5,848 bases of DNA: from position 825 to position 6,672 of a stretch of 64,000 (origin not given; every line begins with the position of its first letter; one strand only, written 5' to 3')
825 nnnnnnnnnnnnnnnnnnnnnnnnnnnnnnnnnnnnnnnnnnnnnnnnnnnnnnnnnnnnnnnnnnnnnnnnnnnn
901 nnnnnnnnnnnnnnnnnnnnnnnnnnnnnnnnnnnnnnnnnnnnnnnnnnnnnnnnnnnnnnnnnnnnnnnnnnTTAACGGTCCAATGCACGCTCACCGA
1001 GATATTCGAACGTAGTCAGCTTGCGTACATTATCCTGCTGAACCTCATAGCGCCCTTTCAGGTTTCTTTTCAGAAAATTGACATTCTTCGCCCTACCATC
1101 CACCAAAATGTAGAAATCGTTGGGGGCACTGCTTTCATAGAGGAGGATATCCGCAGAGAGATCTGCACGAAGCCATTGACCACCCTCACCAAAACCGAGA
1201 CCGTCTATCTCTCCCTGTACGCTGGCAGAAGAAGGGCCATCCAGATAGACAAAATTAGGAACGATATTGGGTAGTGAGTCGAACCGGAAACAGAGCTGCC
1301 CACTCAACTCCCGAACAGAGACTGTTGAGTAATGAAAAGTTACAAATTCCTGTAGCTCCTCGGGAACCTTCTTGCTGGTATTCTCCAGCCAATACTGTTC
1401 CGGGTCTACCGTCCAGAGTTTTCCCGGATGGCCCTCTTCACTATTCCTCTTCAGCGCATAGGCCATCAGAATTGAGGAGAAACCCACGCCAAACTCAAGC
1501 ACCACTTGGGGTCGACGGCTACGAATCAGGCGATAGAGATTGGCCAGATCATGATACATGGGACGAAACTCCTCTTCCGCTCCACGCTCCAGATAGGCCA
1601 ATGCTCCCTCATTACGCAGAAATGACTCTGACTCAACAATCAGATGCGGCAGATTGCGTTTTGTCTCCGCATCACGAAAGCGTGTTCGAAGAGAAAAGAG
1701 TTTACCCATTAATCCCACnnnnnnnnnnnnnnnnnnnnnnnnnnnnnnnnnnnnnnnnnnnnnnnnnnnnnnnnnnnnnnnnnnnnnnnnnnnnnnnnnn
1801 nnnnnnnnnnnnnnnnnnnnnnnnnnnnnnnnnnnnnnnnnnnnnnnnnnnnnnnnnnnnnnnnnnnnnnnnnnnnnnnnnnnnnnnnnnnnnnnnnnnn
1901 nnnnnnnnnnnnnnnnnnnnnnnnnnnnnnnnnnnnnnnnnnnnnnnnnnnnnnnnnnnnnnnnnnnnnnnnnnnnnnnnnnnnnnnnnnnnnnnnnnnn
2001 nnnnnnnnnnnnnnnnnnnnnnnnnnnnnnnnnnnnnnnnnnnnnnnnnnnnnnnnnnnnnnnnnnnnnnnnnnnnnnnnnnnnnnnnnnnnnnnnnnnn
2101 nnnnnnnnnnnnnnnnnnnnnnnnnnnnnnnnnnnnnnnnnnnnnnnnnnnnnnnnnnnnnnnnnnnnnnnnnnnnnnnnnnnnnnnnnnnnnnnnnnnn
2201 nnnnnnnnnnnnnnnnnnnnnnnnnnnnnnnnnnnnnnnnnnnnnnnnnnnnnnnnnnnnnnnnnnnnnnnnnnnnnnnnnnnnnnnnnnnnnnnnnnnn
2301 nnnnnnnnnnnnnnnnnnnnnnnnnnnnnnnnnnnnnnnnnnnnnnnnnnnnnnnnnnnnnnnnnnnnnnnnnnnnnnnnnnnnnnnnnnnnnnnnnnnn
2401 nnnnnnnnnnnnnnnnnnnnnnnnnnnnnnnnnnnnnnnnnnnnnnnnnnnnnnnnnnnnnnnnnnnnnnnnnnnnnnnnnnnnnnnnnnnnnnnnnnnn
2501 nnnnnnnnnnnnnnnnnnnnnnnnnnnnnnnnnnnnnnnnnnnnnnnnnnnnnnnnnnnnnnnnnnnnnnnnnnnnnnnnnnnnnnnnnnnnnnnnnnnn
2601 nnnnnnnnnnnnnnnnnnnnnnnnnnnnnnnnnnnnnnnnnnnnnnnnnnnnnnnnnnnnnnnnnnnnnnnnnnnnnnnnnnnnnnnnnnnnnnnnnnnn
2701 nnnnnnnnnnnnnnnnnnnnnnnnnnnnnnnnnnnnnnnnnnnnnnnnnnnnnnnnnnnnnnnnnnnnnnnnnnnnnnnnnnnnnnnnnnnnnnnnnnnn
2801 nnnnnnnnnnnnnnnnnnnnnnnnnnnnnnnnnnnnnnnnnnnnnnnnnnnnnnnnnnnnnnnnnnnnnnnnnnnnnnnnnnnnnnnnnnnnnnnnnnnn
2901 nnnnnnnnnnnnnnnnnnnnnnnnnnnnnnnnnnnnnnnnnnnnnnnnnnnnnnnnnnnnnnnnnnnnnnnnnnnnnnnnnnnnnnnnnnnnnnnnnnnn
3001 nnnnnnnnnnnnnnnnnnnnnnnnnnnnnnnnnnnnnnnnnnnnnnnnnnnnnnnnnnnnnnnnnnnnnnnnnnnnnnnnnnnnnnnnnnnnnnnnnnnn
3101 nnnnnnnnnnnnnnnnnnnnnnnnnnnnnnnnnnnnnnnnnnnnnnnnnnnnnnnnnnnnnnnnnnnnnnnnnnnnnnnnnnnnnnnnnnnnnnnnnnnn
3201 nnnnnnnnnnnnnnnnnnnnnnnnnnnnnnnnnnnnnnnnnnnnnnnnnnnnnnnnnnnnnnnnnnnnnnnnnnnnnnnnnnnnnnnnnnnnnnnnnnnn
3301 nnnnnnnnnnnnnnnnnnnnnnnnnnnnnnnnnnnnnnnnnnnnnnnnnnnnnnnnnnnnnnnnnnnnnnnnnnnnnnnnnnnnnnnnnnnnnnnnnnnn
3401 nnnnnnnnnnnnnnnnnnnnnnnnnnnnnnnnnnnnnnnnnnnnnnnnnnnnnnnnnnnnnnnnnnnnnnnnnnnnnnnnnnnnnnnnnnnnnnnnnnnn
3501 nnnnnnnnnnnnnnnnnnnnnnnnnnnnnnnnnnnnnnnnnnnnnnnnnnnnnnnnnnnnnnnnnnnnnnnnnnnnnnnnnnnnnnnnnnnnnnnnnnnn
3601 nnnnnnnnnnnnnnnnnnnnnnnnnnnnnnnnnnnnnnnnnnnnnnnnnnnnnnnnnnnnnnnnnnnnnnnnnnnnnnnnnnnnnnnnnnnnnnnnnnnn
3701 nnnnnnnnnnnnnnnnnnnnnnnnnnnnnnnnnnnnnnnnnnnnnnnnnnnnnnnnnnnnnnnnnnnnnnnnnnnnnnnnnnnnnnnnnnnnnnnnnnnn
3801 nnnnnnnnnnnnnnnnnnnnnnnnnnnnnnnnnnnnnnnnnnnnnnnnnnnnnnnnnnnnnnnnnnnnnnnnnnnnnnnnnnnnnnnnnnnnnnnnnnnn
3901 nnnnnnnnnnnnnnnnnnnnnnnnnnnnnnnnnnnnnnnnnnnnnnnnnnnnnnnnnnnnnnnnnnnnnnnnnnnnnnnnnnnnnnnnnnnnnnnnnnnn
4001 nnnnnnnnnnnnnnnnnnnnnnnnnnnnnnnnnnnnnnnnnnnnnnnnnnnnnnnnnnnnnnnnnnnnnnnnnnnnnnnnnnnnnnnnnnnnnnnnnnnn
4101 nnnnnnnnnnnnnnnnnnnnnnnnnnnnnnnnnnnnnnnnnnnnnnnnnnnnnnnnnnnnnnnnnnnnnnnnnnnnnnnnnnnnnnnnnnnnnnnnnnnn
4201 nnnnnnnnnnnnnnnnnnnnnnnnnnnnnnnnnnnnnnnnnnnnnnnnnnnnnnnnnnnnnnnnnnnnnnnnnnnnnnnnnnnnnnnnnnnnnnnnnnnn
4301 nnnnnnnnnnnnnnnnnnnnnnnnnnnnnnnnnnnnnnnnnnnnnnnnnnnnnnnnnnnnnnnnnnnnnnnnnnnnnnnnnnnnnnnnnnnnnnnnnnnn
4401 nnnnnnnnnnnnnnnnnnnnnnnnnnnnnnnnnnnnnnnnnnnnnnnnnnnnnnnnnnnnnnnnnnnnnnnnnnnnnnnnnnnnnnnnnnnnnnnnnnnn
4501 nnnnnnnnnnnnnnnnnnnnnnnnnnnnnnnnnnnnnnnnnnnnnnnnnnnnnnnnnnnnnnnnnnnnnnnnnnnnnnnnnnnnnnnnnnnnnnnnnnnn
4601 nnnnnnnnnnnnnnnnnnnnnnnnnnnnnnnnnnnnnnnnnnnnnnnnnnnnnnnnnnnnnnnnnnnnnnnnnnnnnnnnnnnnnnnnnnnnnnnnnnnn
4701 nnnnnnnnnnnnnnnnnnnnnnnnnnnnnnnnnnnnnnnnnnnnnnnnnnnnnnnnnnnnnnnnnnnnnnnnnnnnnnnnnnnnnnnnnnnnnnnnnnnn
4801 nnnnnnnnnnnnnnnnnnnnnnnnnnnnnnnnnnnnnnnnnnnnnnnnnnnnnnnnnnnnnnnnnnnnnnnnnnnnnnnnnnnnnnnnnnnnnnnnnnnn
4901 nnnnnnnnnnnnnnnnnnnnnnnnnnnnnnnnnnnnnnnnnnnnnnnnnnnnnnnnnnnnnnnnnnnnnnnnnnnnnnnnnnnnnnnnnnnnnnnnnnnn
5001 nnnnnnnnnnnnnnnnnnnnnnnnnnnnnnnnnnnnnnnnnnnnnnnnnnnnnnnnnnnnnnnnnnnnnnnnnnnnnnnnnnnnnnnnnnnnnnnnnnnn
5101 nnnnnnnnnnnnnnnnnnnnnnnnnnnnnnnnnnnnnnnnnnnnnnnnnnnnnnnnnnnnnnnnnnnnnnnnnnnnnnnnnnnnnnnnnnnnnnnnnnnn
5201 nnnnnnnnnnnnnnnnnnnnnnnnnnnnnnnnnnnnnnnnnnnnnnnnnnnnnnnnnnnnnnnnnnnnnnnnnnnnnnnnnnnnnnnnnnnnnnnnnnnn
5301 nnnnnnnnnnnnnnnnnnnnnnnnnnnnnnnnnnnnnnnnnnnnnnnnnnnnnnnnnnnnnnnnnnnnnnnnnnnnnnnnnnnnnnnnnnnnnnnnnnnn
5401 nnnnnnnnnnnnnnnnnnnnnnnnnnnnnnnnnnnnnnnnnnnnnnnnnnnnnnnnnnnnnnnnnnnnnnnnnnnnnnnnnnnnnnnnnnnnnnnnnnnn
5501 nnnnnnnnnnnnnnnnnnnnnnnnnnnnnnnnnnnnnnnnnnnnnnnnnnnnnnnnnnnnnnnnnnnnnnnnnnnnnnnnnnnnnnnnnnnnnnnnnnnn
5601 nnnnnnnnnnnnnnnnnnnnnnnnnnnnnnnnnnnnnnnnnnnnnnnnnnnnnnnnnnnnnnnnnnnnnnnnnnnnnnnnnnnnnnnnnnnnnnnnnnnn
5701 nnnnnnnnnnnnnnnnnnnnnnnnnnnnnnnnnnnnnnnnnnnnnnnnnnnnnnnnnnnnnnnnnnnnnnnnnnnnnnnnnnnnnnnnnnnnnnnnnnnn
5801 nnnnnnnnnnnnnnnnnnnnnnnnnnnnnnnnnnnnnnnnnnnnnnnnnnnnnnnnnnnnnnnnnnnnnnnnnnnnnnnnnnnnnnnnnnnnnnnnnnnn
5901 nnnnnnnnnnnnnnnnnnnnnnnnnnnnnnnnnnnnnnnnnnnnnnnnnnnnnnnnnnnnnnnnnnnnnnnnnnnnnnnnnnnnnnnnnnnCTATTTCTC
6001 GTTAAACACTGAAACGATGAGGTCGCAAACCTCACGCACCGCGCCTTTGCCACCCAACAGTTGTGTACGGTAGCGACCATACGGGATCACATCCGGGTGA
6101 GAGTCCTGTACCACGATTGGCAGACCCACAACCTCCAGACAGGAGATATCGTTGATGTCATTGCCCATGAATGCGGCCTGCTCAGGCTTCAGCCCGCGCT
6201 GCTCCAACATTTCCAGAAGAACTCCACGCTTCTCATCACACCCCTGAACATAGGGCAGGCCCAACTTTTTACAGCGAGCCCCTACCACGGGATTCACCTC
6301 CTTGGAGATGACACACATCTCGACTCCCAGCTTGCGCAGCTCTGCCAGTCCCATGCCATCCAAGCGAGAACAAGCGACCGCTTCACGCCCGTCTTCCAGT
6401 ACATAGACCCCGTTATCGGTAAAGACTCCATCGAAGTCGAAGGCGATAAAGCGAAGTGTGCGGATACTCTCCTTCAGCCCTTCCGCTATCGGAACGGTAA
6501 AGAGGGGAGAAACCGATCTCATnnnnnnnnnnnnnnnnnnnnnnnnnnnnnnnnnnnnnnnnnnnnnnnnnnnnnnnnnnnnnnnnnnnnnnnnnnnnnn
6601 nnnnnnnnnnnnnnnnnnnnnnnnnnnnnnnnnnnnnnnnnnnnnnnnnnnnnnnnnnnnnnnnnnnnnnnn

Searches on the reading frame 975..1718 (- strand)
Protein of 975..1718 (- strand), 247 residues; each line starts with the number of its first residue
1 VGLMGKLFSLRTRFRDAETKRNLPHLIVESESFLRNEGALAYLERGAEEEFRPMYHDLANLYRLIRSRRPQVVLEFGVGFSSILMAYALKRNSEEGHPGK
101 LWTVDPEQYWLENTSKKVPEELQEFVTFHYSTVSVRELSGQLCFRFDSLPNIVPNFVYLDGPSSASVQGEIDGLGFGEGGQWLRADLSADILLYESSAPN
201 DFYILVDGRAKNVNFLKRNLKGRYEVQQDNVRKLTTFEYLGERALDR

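Call 8: search_protein_families(library=pfam, proteins=[window:975-1718:-], max_evalue=0.001)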
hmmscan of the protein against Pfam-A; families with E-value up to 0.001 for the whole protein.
window:975-1718:- (247 aa): 1 family
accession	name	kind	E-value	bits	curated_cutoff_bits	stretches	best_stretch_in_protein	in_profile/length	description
PF13578.12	Methyltransf_24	-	0.0005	21.3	26.3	0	74-136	1-58/105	Methyltransferase domain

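Call 53: search_protein_families(library=ncbifam, proteins=[window:975-1718:-], max_evalue=1e-10)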
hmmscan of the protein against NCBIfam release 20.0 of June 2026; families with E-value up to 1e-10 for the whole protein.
window:975-1718:- (247 aa): 0 families

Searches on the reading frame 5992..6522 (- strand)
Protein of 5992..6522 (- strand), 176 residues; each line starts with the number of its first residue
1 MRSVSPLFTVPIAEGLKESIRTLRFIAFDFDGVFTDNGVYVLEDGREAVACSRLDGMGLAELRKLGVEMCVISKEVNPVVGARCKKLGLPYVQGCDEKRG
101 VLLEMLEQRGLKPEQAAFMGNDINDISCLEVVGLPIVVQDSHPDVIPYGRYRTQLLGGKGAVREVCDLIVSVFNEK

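Call 8: search_protein_families(library=pfam, proteins=[window:5992-6522:-], max_evalue=0.001)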
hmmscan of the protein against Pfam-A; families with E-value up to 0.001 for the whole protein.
window:5992-6522:- (176 aa): 1 family
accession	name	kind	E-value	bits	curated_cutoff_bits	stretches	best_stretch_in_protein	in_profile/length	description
PF08282.18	Hydrolase_3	-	9.3e-05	22.7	20.9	1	98-148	188-238/255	haloacid dehalogenase-like hydrolase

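Call 53: search_protein_families(library=ncbifam, proteins=[window:5992-6522:-], max_evalue=1e-10)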
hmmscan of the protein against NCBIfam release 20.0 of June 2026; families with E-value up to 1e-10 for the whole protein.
window:5992-6522:- (176 aa): 4 families
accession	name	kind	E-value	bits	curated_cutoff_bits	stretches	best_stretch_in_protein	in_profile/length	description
NF007019.0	PRK09484.1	equivalog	6.7e-34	117.2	208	1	11-171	13-174/187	3-deoxy-manno-octulosonate-8-phosphatase KdsC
TIGR01670.1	KdsC-phosphatas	subfamily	9.9e-31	106.8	106.95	1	24-171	2-150/154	3-deoxy-D-manno-octulosonate 8-phosphate phosphatase, YrbI family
NF058599.1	KDN-9-PPhBT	equivalog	1.4e-20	74.1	180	1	24-170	3-150/152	3-deoxy-D-glycero-D-galacto-nonulopyranosonate 9-phosphatase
TIGR02726.1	phenyl_P_delta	equivalog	2.5e-19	70.1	281.95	1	19-171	3-156/169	phenylphosphate carboxylase subunit delta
